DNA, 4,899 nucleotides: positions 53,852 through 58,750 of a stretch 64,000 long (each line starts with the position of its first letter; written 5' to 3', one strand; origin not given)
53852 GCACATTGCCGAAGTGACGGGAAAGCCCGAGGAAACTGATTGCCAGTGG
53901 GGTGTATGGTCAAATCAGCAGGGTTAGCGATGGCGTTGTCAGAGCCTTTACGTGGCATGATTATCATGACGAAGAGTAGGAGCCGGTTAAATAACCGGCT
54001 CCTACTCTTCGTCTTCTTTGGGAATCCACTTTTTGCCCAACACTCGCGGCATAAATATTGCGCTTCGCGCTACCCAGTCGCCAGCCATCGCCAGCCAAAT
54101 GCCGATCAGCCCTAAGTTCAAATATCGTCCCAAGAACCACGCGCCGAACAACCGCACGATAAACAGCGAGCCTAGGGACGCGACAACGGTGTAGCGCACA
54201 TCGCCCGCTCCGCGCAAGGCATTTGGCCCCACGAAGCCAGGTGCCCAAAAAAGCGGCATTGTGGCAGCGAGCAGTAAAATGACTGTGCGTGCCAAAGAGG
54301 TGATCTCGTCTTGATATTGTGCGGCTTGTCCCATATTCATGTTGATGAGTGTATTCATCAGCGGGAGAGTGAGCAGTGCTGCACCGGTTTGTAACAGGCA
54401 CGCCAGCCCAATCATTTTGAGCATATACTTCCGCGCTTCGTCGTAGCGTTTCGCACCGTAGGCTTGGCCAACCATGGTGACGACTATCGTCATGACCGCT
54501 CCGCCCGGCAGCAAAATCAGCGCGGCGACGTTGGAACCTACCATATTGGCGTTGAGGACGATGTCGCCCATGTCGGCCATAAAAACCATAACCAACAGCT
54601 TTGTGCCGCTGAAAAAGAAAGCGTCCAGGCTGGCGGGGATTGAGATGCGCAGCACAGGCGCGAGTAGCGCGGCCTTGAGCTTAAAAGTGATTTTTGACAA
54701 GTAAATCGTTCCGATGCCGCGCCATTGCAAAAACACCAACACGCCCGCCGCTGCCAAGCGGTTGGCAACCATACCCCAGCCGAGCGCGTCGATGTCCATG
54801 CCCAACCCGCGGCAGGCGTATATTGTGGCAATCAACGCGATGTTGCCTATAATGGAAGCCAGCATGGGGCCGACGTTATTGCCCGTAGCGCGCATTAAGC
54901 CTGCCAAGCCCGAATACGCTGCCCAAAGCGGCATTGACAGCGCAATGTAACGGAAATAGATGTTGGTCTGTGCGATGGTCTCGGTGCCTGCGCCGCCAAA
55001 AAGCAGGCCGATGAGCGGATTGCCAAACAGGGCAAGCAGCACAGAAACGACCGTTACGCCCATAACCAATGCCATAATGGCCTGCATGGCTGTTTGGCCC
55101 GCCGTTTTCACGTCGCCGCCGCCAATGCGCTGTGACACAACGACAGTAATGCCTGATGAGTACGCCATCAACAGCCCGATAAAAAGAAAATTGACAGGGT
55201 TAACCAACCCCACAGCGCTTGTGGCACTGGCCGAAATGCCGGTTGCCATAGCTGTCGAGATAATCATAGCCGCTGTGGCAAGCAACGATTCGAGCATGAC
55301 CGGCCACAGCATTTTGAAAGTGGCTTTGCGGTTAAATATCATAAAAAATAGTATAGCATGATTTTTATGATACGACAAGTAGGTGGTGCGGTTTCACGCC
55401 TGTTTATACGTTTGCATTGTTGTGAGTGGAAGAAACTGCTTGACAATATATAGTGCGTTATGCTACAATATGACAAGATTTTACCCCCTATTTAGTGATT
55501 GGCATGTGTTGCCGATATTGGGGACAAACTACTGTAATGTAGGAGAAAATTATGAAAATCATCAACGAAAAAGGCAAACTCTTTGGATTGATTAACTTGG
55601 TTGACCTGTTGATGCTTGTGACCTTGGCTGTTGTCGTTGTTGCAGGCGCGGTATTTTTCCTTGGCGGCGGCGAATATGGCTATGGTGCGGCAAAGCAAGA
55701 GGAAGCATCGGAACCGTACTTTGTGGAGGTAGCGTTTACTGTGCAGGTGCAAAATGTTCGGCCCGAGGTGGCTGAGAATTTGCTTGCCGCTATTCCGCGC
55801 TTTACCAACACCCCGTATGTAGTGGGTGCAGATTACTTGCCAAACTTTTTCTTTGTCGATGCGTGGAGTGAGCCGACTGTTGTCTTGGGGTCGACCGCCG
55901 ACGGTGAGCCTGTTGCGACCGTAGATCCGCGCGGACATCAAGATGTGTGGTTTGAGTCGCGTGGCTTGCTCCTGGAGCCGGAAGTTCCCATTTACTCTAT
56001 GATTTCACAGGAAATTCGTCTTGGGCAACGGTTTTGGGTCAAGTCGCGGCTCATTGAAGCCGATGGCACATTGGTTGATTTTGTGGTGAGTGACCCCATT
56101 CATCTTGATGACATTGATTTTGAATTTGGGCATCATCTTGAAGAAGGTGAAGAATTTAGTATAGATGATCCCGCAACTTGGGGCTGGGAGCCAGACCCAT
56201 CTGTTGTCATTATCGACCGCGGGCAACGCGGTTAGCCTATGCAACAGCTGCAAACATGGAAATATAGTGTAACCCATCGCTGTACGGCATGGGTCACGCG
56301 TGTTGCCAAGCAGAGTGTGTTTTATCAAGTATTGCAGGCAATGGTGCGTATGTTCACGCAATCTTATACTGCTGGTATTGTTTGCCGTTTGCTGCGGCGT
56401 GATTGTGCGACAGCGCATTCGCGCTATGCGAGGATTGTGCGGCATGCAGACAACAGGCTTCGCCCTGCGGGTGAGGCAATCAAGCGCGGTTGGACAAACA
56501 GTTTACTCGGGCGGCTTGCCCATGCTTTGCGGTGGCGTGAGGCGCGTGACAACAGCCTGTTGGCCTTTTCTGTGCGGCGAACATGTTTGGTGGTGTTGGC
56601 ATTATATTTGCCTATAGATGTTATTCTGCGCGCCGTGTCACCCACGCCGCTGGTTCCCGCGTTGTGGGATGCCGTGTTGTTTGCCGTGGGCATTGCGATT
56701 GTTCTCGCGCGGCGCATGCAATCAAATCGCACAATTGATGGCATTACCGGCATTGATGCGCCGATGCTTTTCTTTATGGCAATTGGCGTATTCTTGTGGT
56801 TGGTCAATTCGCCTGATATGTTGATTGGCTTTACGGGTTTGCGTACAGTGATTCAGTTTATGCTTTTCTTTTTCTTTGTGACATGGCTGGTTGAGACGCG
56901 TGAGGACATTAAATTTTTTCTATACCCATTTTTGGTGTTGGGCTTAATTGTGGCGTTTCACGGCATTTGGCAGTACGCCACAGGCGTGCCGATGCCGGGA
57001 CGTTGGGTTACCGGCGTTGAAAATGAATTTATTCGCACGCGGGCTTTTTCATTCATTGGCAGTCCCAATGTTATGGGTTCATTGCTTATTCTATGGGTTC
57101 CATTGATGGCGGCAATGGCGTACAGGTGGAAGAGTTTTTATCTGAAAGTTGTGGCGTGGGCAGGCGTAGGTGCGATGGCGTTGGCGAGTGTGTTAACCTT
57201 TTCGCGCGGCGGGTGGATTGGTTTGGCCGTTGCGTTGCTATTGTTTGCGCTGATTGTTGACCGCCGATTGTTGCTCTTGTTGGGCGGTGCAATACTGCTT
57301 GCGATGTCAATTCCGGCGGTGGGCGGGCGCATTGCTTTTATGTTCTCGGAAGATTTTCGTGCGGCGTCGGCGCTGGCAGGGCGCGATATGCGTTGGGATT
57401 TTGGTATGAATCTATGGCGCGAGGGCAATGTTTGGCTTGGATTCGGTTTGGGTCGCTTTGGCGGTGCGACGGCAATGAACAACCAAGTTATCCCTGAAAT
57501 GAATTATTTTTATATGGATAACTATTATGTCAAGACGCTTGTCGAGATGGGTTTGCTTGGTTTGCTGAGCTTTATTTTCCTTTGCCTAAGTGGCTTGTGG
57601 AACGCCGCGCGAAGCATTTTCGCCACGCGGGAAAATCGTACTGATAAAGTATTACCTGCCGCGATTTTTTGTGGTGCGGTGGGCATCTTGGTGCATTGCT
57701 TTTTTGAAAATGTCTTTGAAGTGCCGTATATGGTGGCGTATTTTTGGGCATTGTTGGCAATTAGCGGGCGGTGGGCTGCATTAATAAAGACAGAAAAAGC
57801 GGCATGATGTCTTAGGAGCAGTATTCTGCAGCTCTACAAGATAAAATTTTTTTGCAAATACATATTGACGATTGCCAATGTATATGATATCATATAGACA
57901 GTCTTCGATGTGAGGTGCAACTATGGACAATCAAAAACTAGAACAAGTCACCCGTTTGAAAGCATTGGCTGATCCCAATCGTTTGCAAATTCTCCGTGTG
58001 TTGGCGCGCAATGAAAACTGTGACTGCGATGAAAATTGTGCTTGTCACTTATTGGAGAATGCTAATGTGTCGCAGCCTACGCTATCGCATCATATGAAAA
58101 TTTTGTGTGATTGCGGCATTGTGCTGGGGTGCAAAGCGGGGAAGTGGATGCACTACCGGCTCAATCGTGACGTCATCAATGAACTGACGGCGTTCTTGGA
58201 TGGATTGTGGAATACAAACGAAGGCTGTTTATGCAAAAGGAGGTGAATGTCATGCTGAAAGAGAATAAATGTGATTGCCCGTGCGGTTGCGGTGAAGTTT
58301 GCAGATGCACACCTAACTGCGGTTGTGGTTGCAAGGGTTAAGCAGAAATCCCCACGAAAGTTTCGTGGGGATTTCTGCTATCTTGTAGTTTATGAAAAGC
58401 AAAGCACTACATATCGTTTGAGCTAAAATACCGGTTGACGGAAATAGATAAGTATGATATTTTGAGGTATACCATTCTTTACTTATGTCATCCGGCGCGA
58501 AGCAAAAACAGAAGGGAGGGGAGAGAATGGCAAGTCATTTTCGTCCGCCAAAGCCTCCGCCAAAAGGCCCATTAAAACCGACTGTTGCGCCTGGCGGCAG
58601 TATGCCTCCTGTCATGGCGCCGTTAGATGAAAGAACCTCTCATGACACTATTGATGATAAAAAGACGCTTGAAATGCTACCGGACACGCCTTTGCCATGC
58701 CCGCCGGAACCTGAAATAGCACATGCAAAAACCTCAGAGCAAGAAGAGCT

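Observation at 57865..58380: Unannotated 29-codon, 9-cysteine ORF coupled to an ArsR/SmtB repressor: candidate clostridial metallothionein module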

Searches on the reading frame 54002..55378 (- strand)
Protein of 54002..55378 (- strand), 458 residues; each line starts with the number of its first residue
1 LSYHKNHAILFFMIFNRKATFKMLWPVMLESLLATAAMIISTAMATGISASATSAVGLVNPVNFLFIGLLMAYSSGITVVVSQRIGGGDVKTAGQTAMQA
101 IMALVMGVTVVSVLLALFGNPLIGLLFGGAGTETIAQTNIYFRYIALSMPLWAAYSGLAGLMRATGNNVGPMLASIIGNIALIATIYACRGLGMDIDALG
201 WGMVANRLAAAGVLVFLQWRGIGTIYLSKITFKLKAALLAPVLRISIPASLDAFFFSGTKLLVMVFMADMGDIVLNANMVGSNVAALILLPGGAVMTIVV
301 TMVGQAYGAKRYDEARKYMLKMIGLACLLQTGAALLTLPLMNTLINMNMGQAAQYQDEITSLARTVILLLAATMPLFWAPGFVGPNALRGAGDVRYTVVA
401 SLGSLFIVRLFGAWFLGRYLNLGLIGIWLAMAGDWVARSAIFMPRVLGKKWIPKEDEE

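Call 48: search_protein_families(library=pfam, proteins=[window:54002-55378:-], max_evalue=0.01)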
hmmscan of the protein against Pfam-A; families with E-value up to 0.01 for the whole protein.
window:54002-55378:- (458 aa): 1 family
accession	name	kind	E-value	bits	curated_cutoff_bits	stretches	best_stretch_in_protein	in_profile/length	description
PF01554.23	MatE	-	7.2e-33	114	24.9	2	26-183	1-156/161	MatE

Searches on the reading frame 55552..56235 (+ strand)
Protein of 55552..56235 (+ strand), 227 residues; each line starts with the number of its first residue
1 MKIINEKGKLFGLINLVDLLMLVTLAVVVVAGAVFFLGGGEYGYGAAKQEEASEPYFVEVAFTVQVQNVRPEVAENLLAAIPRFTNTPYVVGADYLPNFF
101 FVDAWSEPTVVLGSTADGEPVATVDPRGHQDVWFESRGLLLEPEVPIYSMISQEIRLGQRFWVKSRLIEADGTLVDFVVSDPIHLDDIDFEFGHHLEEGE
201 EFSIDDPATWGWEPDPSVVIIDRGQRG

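Call 48: search_protein_families(library=pfam, proteins=[window:55552-56235:+], max_evalue=0.01)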
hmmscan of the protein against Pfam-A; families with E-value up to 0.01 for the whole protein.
window:55552-56235:+ (227 aa): 1 family
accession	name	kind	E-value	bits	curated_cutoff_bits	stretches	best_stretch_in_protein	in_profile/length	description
PF14221.11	DUF4330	-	4e-16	60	27.6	1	1-176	1-165/167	Domain of unknown function (DUF4330)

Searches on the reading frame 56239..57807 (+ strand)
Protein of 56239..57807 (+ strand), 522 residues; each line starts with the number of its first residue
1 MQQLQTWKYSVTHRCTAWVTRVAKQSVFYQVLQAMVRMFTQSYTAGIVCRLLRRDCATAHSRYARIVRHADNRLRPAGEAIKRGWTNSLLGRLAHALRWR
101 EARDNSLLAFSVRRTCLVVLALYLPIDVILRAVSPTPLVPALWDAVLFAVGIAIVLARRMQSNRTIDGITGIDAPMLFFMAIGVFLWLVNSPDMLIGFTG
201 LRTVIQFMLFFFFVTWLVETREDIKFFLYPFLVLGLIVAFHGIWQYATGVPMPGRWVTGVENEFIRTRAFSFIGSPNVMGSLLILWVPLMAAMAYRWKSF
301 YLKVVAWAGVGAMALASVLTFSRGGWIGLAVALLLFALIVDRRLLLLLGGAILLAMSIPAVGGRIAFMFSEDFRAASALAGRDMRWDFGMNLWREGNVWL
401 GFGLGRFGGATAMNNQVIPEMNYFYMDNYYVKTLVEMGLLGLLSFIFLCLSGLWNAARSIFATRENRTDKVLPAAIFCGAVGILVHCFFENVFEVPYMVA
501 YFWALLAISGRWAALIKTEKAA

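Call 3: search_protein_families(library=pfam, proteins=[window:56239-57807:+], max_evalue=1)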
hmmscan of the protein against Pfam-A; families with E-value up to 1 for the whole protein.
window:56239-57807:+ (522 aa): 3 families
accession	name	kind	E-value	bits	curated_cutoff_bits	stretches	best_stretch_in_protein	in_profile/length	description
PF04932.20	Wzy_C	-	5.2e-15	56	31.7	1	310-446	3-149/149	O-Antigen ligase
PF20344.3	DUF6639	-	0.026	14.6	27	1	55-114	96-155/231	Family of unknown function (DUF6639)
PF02038.21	ATP1G1_PLM_MAT8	-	0.092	12.6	26.9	1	144-161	21-38/48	ATP1G1/PLM/MAT8 family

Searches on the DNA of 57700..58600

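Call 80: search_rna_families(source=window, start=57700, end=58600, threshold=evalue, max_evalue=1)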
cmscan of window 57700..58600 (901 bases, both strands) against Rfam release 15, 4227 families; matches with E-value up to 1: 8.
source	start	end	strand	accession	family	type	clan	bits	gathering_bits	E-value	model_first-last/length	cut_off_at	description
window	58326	58389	-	RF03290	mir-9428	Gene; miRNA;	-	31.3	81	0.00019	1-68/68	no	mir-9428 microRNA precursor family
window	58334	58386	+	RF03751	mir-7445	Gene; miRNA;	-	30.1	79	0.0037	1-60/60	no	mir-7445 microRNA precursor family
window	58341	58379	-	RF03751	mir-7445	Gene; miRNA;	-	24.1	79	0.13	8-51/60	no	mir-7445 microRNA precursor family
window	58316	58419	+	RF01770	rimP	Cis-reg; leader;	-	22.4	47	0.47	1-102/102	no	Gammaprotebacteria rimP leader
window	58342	58378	+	RF04206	MIR9555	Gene; miRNA;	-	22.2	119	0.32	1-137/137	no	MIR9555 microRNA precursor family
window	58342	58378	-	RF04206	MIR9555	Gene; miRNA;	-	22.2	119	0.34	1-137/137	no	MIR9555 microRNA precursor family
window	58323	58395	+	RF00675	mir-145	Gene; miRNA;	-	21.3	50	0.047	1-86/86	no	mir-145 microRNA precursor family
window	58028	58065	+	RF01172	sn2343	Gene; snRNA; snoRNA; CD-box;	-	18.2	60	0.29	37-74/78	no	Small nucleolar RNA sn2343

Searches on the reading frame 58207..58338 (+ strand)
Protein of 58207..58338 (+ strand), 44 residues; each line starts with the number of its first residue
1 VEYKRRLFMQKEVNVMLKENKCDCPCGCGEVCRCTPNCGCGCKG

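Call 8: find_homologous_proteins(query=window:58207-58338:+, max_evalue=10)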
Query seq(44 aa): no candidate shares three 5-residue words with the query. No homologue found.

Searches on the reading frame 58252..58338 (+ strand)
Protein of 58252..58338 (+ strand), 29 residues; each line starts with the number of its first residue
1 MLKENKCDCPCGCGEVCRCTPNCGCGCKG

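Call 3: search_protein_families(library=pfam, proteins=[window:58252-58338:+], max_evalue=1)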
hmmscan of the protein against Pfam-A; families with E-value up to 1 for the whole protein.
seq(29 aa): 0 families

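Call 4: search_protein_families(library=ncbifam, proteins=[window:58252-58338:+], max_evalue=1)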
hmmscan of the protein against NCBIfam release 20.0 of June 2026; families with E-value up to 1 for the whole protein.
seq(29 aa): 0 families

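Call 69: list_cluster_members(proteins=[window:58252-58338:+, window:58207-58338:+, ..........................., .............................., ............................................, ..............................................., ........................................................, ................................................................, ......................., window:58271-58423:+])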
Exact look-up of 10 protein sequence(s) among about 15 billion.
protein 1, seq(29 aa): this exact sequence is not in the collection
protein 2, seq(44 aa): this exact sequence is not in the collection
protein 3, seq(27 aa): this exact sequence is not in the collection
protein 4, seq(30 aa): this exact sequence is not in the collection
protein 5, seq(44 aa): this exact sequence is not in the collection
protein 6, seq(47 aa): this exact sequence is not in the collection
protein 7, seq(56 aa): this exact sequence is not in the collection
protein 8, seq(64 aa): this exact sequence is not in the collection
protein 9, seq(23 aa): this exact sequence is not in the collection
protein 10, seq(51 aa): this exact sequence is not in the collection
